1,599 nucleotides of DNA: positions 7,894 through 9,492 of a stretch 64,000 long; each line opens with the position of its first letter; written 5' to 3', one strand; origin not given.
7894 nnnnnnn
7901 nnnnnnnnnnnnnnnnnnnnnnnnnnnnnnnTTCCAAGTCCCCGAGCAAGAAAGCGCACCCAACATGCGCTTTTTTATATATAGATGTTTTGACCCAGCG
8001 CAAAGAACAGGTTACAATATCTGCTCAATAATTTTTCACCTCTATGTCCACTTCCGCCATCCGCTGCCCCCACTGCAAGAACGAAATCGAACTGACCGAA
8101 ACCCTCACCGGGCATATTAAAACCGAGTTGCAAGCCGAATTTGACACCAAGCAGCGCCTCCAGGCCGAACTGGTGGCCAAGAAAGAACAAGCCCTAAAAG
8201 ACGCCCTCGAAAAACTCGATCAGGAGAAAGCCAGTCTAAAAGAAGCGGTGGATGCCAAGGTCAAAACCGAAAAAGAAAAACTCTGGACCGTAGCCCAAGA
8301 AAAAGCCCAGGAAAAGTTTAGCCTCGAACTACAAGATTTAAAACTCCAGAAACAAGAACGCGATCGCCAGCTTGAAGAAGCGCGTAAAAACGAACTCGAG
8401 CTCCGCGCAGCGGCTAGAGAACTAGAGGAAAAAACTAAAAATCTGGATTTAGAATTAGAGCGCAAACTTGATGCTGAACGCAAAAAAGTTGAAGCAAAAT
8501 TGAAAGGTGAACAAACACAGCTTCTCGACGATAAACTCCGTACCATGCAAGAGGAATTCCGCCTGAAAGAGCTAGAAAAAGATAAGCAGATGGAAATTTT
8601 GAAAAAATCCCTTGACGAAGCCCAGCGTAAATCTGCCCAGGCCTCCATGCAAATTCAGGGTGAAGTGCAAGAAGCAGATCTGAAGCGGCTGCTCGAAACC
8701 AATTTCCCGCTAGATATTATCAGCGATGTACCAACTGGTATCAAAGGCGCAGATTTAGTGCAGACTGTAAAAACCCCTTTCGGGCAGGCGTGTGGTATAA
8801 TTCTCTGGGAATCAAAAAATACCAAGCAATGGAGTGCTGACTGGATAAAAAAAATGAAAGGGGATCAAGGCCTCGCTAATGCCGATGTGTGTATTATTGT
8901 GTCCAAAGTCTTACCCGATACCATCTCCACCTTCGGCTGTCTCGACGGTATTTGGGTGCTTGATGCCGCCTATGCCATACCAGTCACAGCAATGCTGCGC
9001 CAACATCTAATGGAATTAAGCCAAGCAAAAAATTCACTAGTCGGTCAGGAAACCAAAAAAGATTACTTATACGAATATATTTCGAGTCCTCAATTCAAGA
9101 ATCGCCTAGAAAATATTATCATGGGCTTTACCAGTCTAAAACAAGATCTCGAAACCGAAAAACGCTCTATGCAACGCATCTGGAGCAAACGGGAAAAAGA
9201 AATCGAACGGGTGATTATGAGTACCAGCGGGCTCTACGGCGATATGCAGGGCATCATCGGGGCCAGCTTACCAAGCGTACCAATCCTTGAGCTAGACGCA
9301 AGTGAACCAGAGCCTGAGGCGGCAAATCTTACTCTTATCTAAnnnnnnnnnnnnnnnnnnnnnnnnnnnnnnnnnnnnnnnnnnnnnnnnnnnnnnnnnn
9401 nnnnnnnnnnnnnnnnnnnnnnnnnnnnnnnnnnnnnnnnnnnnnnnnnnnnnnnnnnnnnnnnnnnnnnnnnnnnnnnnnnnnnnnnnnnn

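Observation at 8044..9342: Coiled-coil protein with PD-(D/E)xK-like nuclease tail (DUF2130/RmuC-like) beside tRNA-Gln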

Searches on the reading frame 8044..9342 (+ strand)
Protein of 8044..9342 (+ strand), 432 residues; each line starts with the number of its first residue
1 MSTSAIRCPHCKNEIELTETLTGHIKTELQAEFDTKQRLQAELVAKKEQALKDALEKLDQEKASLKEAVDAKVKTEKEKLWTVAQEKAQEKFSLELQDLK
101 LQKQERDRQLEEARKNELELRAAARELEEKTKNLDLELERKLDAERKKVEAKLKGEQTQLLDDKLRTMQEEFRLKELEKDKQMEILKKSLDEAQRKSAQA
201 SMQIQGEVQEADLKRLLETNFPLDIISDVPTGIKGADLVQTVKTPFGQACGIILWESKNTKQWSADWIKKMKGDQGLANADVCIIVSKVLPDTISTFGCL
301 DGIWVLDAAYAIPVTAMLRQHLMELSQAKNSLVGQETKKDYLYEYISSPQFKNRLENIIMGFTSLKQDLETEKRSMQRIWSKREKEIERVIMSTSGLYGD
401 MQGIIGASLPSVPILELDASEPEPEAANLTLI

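Call 3: search_protein_families(library=pfam, proteins=[window:8044-9342:+], max_evalue=1)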
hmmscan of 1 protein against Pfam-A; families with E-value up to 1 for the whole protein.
window:8044-9342:+ (432 aa): 3 families
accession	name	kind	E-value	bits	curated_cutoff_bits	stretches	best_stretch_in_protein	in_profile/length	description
PF09903.14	DUF2130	-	2.9e-61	207.4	26.7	1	174-418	3-253/255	Uncharacterized protein conserved in bacteria (DUF2130)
PF24460.1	DUF7575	-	0.2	11.5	28.5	1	4-16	2-14/28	Domain of unknown function (DUF7575)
PF05580.18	Peptidase_S55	-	0.24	11.8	25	1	28-110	70-155/210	SpoIVB peptidase S55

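Call 4: search_protein_families(library=ncbifam, proteins=[window:8044-9342:+], max_evalue=1)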
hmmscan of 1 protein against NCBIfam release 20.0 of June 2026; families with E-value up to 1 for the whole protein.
window:8044-9342:+ (432 aa): 1 family
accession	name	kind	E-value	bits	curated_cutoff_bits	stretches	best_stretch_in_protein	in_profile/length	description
NF045780.1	TrlF_fam_ATP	equivalog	0.087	11.5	350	1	29-206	558-737/944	TrlF family AAA-like ATPase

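Call 5: search_protein_families(library=padloc, proteins=[window:8044-9342:+], max_evalue=1)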
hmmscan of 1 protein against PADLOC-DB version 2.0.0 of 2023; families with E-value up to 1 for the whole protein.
window:8044-9342:+ (432 aa): 3 families
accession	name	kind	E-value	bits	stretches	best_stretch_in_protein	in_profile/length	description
PDLC00647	ZorA3|ZorA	-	0.0014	15.1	1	22-219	389-590/780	MotA/ExbB/TolQ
PDLC00648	ZorA3|ZorA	-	0.0023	14.7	1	18-219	324-509/692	MotA/ExbB/TolQ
PDLC04886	PDC-S06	-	0.34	7.6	1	6-205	256-444/727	-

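Call 6: search_protein_families(library=phrogs, proteins=[window:8044-9342:+], max_evalue=1)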
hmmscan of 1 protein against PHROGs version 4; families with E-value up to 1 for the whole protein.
window:8044-9342:+ (432 aa): 3 families
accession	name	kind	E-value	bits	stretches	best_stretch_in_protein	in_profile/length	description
phrog_5602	-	unknown function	0.18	12.5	1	2-19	39-56/60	-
phrog_20890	-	unknown function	0.7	10.5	0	109-150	140-181/205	-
phrog_3294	-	unknown function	0.85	10.9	0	27-81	22-76/133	-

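Call 7: search_solved_structures(query=window:8044-9342:+, max_evalue=10, show_alignments=2)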
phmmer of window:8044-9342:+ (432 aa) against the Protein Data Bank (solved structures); distinct sequences matched with E-value up to 10: 1.
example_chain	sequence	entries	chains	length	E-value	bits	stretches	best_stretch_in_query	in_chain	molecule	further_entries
1x6f_A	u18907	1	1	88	0.92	11.7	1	3-49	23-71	Zinc finger protein 462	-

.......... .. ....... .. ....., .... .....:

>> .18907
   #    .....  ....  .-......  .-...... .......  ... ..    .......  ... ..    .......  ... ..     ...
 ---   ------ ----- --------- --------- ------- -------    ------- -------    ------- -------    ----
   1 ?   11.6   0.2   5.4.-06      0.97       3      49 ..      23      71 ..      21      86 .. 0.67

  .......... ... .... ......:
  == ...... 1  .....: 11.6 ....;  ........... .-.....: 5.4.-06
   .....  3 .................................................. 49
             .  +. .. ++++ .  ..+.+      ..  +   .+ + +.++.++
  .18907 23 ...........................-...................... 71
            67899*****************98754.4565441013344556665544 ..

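Call 11: find_homologous_proteins(query=window:8044-9342:+)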
Query window:8044-9342:+ (432 aa): 2050 proteins with E <= 0.001 among 8000 candidates; the best 120 are listed.
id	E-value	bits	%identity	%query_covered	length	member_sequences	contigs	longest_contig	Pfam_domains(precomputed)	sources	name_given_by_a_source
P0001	2.7e-270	914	100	100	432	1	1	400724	PF09903.15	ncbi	-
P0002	4.0e-202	689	77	100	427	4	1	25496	PF09903.15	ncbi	-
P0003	1.8e-183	628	70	96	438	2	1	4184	PF09903.15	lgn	-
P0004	3.3e-182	624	70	100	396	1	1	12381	PF09903.15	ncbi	-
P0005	8.4e-178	609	67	97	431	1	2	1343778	PF09903.15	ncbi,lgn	-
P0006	1.0e-175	602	65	99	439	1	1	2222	PF09903.15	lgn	-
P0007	8.6e-174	596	64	100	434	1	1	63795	PF09903.15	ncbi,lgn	-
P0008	2.4e-173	595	64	100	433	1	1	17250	PF09903.15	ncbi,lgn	-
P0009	1.2e-172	592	65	96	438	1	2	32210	PF09903.15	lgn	-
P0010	2.5e-172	591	64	96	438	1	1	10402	PF09903.15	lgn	-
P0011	3.2e-171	588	64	97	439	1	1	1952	PF09903.15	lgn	-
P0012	1.3e-168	579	64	97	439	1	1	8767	PF09903.15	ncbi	-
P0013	1.1e-165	570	63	97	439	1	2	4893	PF09903.15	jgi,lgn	jgi:hypothetical protein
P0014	3.6e-165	568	62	100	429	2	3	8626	PF09903.15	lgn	-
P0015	3.6e-159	548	60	98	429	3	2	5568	PF09903.15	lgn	-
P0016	1.6e-155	536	59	99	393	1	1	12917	PF09903.15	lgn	-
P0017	9.6e-149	514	58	99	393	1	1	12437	PF09903.15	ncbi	-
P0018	1.1e-146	507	61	86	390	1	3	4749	PF09903.15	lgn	-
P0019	2.1e-135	470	55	98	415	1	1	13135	PF09903.15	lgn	-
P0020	1.2e-132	461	55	97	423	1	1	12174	PF09903.15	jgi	jgi:hypothetical protein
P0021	1.9e-132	460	54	97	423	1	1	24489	PF09903.15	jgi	jgi:hypothetical protein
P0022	6.7e-132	458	51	100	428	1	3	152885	PF09903.15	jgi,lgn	-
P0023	1.3e-131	457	51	100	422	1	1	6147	PF09903.15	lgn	-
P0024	1.5e-131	457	53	99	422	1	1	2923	PF09903.15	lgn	-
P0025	2.3e-131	456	53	97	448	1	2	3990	PF09903.15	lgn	-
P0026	7.4e-131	455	51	100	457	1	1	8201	PF09903.15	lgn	-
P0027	3.8e-129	449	52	97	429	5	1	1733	PF09903.15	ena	-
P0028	4.0e-129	449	53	100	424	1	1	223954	PF09903.15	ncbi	-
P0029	4.1e-128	446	51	98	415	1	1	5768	PF09903.15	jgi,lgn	-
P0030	6.2e-128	445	51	99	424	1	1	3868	PF09903.15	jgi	jgi:hypothetical protein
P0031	3.9e-127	443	51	99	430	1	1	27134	PF09903.15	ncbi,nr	ncbi:MAG: DUF2130 domain-containing protein [bacterium]|nr:DUF2130 domain-containing protein [bacter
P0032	8.9e-127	441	46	98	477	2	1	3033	PF09903.15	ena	-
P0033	1.1e-126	441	52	97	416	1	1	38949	PF09903.15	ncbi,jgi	jgi:hypothetical protein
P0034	3.1e-126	440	52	98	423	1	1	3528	PF09903.15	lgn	-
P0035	4.1e-126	439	50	97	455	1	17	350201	PF09903.15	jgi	jgi:hypothetical protein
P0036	7.1e-126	438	51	98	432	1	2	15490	PF09903.15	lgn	-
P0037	2.0e-125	437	52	95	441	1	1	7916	PF09903.15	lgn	-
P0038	3.3e-125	436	52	97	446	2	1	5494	PF09903.15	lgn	-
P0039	8.4e-125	435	51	98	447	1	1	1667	PF09903.15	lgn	-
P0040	1.7e-124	434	50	100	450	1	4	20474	PF09903.15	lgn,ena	-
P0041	3.2e-124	433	53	86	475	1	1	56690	PF09903.15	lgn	-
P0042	5.3e-124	432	52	97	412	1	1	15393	PF09903.15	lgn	-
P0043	5.5e-124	432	50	99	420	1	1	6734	PF09903.15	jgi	-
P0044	6.1e-124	432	53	96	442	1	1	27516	PF09903.15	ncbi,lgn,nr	ncbi:DUF2130 domain-containing protein [Candidatus Parcubacteria bacterium]|nr:DUF2130 domain-contai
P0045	7.5e-124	432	52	97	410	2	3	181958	PF09903.15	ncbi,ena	-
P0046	1.9e-123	430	50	99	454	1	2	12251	PF09903.15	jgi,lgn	jgi:hypothetical protein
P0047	2.2e-123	430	50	99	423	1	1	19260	PF09903.15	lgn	-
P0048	2.7e-123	430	52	98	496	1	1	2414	PF09903.15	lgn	-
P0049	4.0e-123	429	51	97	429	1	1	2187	PF09903.15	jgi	jgi:hypothetical protein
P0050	7.0e-123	429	52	99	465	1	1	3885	PF09903.15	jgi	jgi:hypothetical protein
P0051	8.8e-123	428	51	100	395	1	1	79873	PF09903.15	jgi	jgi:hypothetical protein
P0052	8.8e-123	428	52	97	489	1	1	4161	PF09903.15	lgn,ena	-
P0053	1.5e-122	427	53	95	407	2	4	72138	PF09903.15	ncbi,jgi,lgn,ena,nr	ncbi:MAG: DUF2130 domain-containing protein [Candidatus Magasanikbacteria bacterium]|jgi:hypothetica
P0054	2.0e-122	427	52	98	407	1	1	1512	PF09903.15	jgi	jgi:hypothetical protein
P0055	2.4e-122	427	50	100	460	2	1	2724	PF09903.15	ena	-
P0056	3.9e-122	426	50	97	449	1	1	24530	PF09903.15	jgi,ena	jgi:hypothetical protein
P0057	4.1e-122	426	51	97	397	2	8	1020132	PF09903.15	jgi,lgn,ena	-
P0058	4.7e-122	426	51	97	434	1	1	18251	PF09903.15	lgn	-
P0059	5.9e-122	426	51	97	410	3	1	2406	PF09903.15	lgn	-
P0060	7.5e-122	425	49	97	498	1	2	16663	PF09903.15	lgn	-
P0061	8.2e-122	425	51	97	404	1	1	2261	PF09903.15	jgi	-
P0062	9.9e-122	425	51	98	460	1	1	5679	PF09903.15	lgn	-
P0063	1.1e-121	425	51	99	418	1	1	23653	PF09903.15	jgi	jgi:hypothetical protein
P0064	1.9e-121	424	51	100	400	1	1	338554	PF09903.15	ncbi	-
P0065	3.0e-121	423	51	98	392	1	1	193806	PF09903.15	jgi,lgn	-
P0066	3.1e-121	423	51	97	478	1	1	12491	PF09903.15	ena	-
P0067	4.7e-121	423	51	98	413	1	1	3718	PF09903.15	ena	-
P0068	4.7e-121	423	51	97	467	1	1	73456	PF09903.15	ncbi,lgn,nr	ncbi:MAG: DUF2130 domain-containing protein [Candidatus Moranbacteria bacterium]|nr:DUF2130 domain-c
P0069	4.9e-121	423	52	95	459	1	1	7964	PF09903.15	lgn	-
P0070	7.5e-121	422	52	98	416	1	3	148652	PF09903.15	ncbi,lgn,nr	ncbi:DUF2130 domain-containing protein [Patescibacteria group bacterium]|nr:DUF2130 domain-containin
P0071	8.3e-121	422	50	99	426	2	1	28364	PF09903.15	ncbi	-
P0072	1.3e-120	421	50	97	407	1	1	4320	PF09903.15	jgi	-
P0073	1.4e-120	421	50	98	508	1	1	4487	PF09903.15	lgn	-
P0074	1.4e-120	421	50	99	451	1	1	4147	PF09903.15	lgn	-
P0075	1.6e-120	421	51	97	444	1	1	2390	PF09903.15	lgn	-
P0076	2.4e-120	420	51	97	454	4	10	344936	PF09903.15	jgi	jgi:hypothetical protein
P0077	2.9e-120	420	51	99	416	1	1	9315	PF09903.15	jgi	jgi:hypothetical protein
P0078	3.6e-120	420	50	98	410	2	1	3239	PF09903.15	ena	-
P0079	4.4e-120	419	52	97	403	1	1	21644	PF09903.15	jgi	-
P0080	4.4e-120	419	51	97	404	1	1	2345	PF09903.15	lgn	-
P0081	6.6e-120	419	50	97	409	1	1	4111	PF09903.15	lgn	-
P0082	8.5e-120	418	48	97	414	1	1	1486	PF09903.15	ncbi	-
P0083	1.2e-119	418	51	99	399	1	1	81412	PF09903.15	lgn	-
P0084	2.1e-119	417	50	99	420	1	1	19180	PF09903.15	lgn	-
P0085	2.1e-119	417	49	100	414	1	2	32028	PF09903.15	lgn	-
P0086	2.2e-119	417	51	97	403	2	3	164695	PF09903.15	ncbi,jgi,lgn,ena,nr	ncbi:DUF2130 domain-containing protein [Candidatus Peregrinibacteria bacterium CG10_big_fil_rev_8_21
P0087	2.5e-119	417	49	97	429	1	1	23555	PF09903.15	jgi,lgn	-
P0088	4.2e-119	416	51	97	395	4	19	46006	PF09903.15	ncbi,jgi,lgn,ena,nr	ncbi:hypothetical protein COV81_05905 [Candidatus Peregrinibacteria bacterium CG11_big_fil_rev_8_21_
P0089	4.9e-119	416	48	98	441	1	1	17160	PF09903.15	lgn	-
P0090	5.1e-119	416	49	97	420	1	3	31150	PF09903.15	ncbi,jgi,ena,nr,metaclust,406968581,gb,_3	ncbi:MAG: hypothetical protein ACD_28C00151G0003 [uncultured bacterium]|nr:MAG: hypothetical protein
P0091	5.2e-119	416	50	97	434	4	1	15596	PF09903.15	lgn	-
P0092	6.3e-119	416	51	99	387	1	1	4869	PF09903.15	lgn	-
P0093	6.3e-119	416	51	97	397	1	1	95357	PF09903.15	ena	-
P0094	9.9e-119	415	51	95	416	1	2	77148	PF09903.15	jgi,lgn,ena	jgi:hypothetical protein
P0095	1.3e-118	414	49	97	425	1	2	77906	PF09903.15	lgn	-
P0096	1.6e-118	414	50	99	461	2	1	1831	PF09903.15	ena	-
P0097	2.2e-118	414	50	95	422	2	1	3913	PF09903.15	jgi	jgi:hypothetical protein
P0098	3.8e-118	413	50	98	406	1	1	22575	PF09903.15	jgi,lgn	-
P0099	4.7e-118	413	51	96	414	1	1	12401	PF09903.15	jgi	-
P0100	5.7e-118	412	51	96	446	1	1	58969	PF09903.15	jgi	-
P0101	5.7e-118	412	51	96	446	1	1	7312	PF09903.15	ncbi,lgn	-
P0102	9.8e-118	412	49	97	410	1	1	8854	PF09903.15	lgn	-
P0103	1.0e-117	412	50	97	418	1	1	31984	PF09903.15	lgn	-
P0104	1.1e-117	412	48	98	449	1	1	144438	PF09903.15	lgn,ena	-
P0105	1.1e-117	411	51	96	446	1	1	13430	PF09903.15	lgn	-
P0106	4.2e-117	410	50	97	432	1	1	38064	PF09903.15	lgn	-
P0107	4.8e-117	409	49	97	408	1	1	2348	PF09903.15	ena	-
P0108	5.1e-117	409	51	97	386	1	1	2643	PF09903.15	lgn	-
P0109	5.4e-117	409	50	98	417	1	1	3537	PF09903.15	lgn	-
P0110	5.7e-117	409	50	97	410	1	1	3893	PF09903.15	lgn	-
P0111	5.7e-117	409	48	96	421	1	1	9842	PF09903.15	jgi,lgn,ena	-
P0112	6.5e-117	409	49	97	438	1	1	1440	PF09903.15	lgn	-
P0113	6.8e-117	409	49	97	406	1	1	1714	PF09903.15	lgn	-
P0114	7.7e-117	409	49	96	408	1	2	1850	PF09903.15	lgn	-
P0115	9.8e-117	408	52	89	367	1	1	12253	PF09903.15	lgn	-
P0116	1.0e-116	408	51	98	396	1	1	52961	PF09903.15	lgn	-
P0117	1.1e-116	408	49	97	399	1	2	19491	PF09903.15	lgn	-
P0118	1.1e-116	408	49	97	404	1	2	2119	PF09903.15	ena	-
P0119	1.5e-116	408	48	97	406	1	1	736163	PF09903.15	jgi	jgi:hypothetical protein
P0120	2.9e-116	407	48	99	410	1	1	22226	PF09903.15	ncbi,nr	ncbi:MAG: DUF2130 domain-containing protein [Candidatus Peregrinibacteria bacterium]|nr:DUF2130 doma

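Call 15: find_encoding_contigs(protein=P0001, flank=10000, max_places=3)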
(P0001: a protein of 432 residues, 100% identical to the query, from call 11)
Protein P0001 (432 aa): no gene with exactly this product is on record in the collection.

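Call 16: find_related_loci(query=A1, collection=genome_contigs, flank=8000)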
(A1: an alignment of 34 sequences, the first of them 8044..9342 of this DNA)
Query A1 (432 aa) in genome_contigs; peptide patterns used: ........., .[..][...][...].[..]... (x = any residue, [..] = any of these).
600 stretches matched a pattern (row limit reached: there are more); 590 encode a relative of the query (tblastn E <= 1e-3); the best 80 are kept; 80 distinct loci.
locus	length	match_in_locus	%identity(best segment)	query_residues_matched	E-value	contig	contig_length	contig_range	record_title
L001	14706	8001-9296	64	1-431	0e+0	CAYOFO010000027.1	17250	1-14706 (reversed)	MAG TPA_asm: uncultured Gammaproteobacteria bacterium isolate SRP296810_co1_123 genome assembly, contig: NODE_3463_lengt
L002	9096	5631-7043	46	1-421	9e-136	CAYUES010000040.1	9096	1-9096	MAG TPA_asm: uncultured Pseudomonadales bacterium isolate SRP329715_co2_11 genome assembly, contig: NODE_13538_length_90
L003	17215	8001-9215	52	1-423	9e-135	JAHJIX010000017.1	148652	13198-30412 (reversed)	MAG: Patescibacteria group bacterium isolate Modern_marine_rock_biofilm.mb.118 Modern_marine_roc.mb.118_k141_514575, who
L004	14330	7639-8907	60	1-423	2e-167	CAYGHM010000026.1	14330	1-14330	MAG TPA_asm: uncultured Gammaproteobacteria bacterium isolate ERP113451_co1_442 genome assembly, contig: NODE_4982_lengt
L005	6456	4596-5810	49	1-423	2e-124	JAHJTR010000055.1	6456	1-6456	MAG: Patescibacteria group bacterium isolate OS_PC_MetaG.mb.61 OS_PC_MetaG.mb.61_k141_126433, whole genome shotgun seque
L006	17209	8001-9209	47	1-421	3e-121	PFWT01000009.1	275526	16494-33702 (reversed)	MAG: Candidatus Uhrbacteria bacterium CG_4_9_14_3_um_filter_41_35 CG_4_9_14_3_um_filter_150_scaffold_8_c, whole genome s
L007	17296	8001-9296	45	1-426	1e-118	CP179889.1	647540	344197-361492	MAG: Candidatus Nealsonbacteria bacterium isolate ER8H12parc2 chromosome, complete genome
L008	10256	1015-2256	49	1-425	2e-116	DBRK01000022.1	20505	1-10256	MAG TPA_asm: Patescibacteria group bacterium UBA1370 UBA1370_contig_6418, whole genome shotgun sequence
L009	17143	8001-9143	48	5-417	7e-113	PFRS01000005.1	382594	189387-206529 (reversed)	MAG: Candidatus Pacebacteria bacterium CG_4_9_14_0_2_um_filter_40_15 CG_4_9_14_0.2_um_filter_scaffold_4_c, whole genome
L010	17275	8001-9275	43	3-432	3e-111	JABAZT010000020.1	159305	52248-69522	MAG: Candidatus Gracilibacteria bacterium isolate HE327_NSB042 NODE_81_length_159305_cov_5.153162, whole genome shotgun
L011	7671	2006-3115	43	1-417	9e-109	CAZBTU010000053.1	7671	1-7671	MAG TPA_asm: uncultured Pseudomonadales bacterium isolate SRP286056_co2_100 genome assembly, contig: NODE_16330_length_7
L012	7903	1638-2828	48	1-419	2e-108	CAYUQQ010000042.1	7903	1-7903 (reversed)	MAG TPA_asm: uncultured Candidatus Peribacteria bacterium isolate SRP263991_co1_530 genome assembly, contig: NODE_15387_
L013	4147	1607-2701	42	1-412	1e-109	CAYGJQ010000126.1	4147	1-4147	MAG TPA_asm: uncultured Candidatus Peribacteria bacterium isolate ERP116193_co1_273 genome assembly, contig: NODE_48649_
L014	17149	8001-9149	42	1-419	1e-107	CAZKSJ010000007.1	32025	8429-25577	MAG TPA_asm: uncultured Pseudomonadales bacterium isolate SRP239243_co2_85 genome assembly, contig: NODE_2005_length_320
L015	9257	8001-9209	43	1-421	8e-105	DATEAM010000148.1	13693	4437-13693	MAG TPA_asm: Thermodesulfobacteriota bacterium isolate SMAG_U8218 k141_3690668, whole genome shotgun sequence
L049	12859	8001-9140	37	6-430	4e-78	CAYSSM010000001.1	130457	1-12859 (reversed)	MAG TPA_asm: uncultured Candidatus Saccharibacteria bacterium isolate SRP050083_co1_294 genome assembly, contig: NODE_13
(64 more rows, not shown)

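Call 20: predict_structure(alignment_id=A1)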
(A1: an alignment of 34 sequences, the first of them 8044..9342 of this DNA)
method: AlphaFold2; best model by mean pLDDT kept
length: 432 residues; sequences in the alignment: 34
mean_pLDDT: 78.2   pTM: 0.39
mean pLDDT of the five models: 78.2, 77.2, 75.8, 72.9, 72.7
residues with pLDDT >= 90: 108; 70-90: 226; 50-70: 71; < 50: 27
segments of 3 or more residues with pLDDT < 50: 141-148, 416-432
pLDDT, mean of each block of 10 residues (from residue 1): 58 66 78 89 90 90 89 87 84 79 82 78 69 56 48 64 76 82 84 77 77 93 93 88 91 92 90 90 93 92 93 92 85 61 75 78 83 86 83 69 54 50 38 34
secondary structure, 60 per line:
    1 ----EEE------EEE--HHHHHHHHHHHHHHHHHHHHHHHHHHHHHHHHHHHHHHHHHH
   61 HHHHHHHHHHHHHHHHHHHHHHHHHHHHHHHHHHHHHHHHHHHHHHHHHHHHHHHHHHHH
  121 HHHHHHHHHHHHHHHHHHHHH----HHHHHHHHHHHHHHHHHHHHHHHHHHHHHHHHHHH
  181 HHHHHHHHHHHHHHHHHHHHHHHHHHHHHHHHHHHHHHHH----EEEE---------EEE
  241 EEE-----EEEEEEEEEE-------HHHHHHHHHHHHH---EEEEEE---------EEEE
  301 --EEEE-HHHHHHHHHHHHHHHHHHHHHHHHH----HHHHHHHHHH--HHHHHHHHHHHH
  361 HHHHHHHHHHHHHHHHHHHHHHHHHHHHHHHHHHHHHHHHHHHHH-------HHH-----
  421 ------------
elements in order: E5-7 E14-16 H19-141 H146-220 E225-228 E238-243 E249-258 H266-278 E282-287 E297-300 E303-306 H308-332 H337-346 H349-405
